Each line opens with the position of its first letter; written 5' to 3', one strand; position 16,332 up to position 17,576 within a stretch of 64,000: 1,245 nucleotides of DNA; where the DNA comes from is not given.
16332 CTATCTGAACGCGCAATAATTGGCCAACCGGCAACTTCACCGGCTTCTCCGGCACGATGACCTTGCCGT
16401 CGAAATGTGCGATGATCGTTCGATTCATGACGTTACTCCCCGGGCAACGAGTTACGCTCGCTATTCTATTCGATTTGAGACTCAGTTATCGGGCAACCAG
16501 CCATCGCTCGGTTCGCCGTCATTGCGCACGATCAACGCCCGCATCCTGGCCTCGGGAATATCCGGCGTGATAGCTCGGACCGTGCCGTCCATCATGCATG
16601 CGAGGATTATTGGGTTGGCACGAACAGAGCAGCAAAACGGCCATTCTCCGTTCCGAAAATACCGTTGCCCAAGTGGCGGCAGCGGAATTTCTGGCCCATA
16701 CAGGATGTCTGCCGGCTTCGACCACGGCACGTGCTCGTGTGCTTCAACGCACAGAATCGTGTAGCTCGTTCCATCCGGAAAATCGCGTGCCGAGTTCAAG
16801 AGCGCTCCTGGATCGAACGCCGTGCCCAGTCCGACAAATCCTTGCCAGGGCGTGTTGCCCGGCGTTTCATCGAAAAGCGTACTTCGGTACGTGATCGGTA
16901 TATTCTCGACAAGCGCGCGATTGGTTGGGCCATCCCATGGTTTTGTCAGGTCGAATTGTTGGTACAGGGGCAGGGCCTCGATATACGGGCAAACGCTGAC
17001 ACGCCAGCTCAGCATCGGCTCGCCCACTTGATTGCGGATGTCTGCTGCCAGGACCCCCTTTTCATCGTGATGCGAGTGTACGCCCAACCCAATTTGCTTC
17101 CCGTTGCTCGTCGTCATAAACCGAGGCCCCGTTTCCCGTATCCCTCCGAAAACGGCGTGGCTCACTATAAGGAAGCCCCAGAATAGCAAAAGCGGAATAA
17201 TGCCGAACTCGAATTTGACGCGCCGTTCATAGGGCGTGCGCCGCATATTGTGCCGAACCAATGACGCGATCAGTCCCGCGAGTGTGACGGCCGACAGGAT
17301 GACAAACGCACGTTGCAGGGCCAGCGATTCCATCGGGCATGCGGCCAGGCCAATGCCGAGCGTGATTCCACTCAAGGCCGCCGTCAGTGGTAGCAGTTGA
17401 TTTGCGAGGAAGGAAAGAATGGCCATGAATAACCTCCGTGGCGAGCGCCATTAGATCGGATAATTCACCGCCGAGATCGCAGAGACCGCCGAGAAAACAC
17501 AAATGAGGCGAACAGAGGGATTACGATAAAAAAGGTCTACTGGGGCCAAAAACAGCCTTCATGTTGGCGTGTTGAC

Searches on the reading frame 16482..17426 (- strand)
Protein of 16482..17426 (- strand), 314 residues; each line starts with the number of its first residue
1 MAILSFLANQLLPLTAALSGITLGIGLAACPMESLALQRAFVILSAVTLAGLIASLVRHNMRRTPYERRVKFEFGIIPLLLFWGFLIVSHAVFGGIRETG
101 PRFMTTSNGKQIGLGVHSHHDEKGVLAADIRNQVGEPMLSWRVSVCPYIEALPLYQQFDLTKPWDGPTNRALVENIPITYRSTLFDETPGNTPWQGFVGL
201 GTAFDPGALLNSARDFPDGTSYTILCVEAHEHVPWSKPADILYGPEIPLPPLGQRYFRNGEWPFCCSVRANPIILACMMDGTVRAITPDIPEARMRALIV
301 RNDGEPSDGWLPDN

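Call 5: search_protein_families(library=pfam, proteins=[window:16482-17426:-], max_evalue=0.01)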
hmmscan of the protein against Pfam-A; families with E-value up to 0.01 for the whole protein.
window:16482-17426:- (314 aa): 1 family
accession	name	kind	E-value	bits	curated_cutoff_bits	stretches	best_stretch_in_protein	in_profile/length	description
PF07596.16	SBP_bac_10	-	1.2e-12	48.9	23.3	1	97-172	4-83/268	Protein of unknown function (DUF1559)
